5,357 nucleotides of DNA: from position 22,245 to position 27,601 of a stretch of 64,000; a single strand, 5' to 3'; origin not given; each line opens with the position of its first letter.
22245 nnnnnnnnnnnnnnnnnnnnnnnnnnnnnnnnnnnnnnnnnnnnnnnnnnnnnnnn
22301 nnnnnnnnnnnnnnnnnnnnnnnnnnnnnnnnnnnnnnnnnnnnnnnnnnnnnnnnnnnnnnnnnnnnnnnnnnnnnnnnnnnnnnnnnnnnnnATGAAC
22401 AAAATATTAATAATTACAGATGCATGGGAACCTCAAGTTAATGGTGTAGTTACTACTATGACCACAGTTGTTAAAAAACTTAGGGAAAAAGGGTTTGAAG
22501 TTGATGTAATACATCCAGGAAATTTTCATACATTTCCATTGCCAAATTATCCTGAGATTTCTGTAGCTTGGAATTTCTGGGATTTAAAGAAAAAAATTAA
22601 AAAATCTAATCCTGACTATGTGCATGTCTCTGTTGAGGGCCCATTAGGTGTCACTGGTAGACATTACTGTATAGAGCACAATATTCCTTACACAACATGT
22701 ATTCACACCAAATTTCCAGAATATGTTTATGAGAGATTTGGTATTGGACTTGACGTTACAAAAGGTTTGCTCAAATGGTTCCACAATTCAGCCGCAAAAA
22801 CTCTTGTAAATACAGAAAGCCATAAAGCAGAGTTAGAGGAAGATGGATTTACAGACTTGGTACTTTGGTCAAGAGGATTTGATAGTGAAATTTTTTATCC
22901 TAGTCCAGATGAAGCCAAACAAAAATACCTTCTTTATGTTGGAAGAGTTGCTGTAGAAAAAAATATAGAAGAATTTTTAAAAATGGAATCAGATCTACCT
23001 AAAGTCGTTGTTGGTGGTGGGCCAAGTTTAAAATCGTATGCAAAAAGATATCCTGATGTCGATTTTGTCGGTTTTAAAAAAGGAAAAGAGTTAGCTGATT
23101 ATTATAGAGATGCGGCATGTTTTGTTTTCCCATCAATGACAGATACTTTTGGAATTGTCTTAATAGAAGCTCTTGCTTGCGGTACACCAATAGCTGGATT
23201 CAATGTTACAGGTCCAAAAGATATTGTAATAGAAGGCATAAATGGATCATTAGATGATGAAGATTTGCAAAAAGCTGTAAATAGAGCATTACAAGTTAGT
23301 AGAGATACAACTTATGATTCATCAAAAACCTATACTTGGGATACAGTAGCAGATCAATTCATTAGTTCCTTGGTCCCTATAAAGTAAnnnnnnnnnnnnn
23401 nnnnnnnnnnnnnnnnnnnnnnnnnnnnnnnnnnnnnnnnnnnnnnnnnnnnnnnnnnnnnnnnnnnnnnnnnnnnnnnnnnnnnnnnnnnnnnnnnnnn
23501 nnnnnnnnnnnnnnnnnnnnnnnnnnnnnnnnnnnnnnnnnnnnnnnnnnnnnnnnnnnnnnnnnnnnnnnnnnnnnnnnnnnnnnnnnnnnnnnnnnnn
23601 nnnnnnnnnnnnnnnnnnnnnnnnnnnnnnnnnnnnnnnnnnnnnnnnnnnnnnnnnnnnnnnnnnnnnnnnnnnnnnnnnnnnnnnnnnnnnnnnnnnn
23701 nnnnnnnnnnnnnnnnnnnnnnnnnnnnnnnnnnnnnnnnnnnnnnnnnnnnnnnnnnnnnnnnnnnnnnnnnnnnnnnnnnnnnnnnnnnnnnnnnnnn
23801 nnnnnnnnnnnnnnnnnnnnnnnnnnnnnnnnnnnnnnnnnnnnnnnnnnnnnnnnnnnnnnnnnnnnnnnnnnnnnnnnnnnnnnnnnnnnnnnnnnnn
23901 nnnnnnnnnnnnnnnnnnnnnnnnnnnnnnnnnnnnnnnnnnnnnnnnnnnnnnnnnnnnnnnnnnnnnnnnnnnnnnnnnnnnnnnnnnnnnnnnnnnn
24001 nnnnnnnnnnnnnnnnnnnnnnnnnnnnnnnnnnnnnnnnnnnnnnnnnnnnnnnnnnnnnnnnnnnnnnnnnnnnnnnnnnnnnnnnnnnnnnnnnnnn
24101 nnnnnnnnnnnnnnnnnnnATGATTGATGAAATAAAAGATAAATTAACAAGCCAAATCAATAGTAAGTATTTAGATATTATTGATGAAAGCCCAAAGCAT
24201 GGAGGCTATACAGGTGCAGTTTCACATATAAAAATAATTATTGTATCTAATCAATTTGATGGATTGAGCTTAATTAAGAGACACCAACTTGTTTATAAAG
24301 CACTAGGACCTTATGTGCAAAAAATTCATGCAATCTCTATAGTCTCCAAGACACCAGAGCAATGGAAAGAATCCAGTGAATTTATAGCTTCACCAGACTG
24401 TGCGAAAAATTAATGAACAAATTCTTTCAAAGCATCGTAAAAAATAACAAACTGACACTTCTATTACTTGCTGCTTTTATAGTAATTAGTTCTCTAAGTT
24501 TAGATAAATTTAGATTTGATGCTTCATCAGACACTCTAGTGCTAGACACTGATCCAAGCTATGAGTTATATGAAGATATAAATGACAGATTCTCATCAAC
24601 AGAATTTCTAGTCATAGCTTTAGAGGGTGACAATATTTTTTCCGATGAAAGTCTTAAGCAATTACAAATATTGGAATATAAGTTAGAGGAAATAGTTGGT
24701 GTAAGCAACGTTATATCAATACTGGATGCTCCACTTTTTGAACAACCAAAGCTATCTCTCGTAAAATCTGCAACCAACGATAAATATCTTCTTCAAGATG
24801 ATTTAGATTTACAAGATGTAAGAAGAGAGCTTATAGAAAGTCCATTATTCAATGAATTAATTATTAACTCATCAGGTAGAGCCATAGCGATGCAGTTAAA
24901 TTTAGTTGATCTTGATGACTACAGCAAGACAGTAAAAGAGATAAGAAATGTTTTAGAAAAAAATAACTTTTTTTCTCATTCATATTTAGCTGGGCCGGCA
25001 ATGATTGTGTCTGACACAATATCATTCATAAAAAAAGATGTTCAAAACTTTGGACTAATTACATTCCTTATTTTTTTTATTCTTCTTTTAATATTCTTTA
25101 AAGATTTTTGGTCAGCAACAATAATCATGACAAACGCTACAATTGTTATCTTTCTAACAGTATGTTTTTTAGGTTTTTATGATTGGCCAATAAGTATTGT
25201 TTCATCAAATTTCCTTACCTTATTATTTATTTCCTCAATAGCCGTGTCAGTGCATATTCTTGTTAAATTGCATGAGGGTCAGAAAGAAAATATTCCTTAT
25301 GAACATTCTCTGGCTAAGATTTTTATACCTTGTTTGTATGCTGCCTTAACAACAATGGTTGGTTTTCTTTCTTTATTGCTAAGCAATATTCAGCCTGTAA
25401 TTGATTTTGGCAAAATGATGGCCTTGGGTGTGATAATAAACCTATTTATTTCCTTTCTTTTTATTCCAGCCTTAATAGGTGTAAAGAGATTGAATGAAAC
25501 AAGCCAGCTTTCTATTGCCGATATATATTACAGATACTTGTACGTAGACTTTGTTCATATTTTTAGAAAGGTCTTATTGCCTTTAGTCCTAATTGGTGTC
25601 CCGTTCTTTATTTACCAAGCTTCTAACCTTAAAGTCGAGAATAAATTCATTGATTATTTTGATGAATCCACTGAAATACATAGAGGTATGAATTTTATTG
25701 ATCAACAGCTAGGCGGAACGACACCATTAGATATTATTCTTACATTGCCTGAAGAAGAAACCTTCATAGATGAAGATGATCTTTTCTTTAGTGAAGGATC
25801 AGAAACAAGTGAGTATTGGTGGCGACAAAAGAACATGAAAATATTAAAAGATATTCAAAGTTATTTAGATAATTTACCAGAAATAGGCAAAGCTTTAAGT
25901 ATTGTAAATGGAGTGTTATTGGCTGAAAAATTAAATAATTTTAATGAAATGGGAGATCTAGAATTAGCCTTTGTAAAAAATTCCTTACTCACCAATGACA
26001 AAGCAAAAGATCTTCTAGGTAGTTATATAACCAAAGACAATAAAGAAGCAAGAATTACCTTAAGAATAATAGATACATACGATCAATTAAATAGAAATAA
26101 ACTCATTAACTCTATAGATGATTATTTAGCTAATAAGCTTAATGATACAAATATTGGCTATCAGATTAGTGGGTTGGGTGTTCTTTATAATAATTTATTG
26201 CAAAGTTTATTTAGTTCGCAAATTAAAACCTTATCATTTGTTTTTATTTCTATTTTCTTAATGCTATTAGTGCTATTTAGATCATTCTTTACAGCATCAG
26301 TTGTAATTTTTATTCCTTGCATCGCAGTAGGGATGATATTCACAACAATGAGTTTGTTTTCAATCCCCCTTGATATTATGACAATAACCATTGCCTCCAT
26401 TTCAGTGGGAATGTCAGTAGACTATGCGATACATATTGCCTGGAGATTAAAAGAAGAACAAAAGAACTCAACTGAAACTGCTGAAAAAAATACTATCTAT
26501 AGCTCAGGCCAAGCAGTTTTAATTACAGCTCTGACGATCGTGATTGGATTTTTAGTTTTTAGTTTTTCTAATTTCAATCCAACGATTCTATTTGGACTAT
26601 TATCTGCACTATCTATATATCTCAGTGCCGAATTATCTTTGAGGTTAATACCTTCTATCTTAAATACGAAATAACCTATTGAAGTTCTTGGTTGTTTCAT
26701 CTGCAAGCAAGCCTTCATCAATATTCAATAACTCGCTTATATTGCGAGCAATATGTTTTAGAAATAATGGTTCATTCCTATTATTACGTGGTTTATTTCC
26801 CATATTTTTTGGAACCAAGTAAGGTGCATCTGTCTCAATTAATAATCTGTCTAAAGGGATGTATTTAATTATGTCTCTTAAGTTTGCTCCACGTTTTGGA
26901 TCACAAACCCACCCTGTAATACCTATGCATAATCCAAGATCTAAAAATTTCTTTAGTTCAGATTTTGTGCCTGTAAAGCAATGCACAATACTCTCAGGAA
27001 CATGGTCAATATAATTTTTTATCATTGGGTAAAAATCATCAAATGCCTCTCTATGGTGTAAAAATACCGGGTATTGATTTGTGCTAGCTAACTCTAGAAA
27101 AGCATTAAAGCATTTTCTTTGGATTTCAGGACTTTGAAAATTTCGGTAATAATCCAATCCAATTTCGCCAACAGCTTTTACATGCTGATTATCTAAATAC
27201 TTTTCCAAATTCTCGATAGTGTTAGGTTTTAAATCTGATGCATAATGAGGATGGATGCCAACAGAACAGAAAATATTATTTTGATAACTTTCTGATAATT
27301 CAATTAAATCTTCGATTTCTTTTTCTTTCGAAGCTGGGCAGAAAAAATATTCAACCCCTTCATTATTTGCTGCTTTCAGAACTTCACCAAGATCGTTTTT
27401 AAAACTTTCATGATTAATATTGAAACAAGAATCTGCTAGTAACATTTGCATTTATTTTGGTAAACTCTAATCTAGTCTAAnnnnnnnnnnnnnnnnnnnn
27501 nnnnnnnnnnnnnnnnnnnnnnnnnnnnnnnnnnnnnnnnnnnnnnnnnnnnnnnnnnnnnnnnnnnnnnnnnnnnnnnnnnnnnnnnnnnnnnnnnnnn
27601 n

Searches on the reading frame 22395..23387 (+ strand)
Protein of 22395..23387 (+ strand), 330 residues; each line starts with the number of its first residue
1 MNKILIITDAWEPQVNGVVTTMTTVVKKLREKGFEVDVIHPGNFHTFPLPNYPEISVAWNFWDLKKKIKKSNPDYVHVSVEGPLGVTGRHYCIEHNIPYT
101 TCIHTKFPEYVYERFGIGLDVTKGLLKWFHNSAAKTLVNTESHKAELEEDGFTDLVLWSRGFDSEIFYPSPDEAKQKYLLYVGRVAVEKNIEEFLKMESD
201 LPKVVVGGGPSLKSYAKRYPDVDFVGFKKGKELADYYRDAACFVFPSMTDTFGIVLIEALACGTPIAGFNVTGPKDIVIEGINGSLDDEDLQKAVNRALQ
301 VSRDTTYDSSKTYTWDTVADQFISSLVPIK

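Call 34: search_protein_families(library=ncbifam, proteins=[window:22395-23387:+], max_evalue=1e-12)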
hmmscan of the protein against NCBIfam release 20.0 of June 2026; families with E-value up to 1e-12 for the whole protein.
window:22395-23387:+ (330 aa): 1 family
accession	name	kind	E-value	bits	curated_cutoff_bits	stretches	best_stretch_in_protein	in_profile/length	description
NF049988.1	MGlcDAGSynMgs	equivalog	2e-14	53.8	400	0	182-267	219-317/398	alpha-monoglucosyldiacylglycerol synthase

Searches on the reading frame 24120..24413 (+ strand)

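Call 35: search_protein_families(library=ncbifam, proteins=[window:24120-24413:+], max_evalue=1e-15)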
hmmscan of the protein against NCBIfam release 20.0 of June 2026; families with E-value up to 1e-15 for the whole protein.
window:24120-24413:+ (97 aa): 1 family
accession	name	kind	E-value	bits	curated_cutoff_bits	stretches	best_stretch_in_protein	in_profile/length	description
NF008638.0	PRK11628.1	equivalog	2.6e-18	66.1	137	1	2-95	4-99/105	transcriptional regulator BolA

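Call 60: search_protein_families(library=pfam, proteins=[window:24120-24413:+], max_evalue=0.01)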
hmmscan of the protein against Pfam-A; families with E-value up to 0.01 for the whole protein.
window:24120-24413:+ (97 aa): 1 family
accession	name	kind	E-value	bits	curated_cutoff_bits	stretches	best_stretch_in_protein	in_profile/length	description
PF01722.23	BolA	-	9e-22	77.6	25.7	1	9-81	1-76/76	BolA-like protein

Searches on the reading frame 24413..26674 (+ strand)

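Call 35: search_protein_families(library=ncbifam, proteins=[window:24413-26674:+], max_evalue=1e-15)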
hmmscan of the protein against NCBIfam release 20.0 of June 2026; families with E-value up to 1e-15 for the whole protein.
window:24413-26674:+ (753 aa): 3 families
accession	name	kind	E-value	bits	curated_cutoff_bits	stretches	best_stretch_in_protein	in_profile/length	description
TIGR00921.1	2A067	subfamily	5.3e-47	160.3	351.9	2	529-750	507-731/733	hydrophobe/amphiphile efflux-3 (HAE3) family transporter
TIGR00833.1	actII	subfamily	4.3e-34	117.9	874.7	1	539-750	111-329/910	MMPL family RND transporter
TIGR03480.1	HpnN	hypoth_equivalog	1.6e-20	72.7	751.85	0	579-751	247-421/862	hopanoid biosynthesis associated RND transporter like protein HpnN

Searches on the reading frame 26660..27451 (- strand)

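Call 35: search_protein_families(library=ncbifam, proteins=[window:26660-27451:-], max_evalue=1e-15)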
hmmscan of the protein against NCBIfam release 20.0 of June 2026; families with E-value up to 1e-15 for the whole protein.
window:26660-27451:- (263 aa): 5 families
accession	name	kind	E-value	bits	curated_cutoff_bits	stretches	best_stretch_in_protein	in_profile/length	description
NF007745.0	PRK10425.1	equivalog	2.3e-74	249.9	395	1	7-263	3-258/260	3'-5' ssDNA/RNA exonuclease TatD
TIGR00010.1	TIGR00010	subfamily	1.2e-63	214.9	206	1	6-262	2-252/253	YchF/TatD family DNA exonuclease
NF008075.0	PRK10812.1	equivalog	2.1e-40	138.6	438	1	4-263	2-256/265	metal-dependent hydrolase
NF008522.0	PRK11449.1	equivalog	8.8e-31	107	481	1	7-262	7-257/259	metal-dependent hydrolase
NF041926.1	QatD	equivalog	2.6e-23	82.4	230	1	57-260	46-239/239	Qat anti-phage system TatD family nuclease QatD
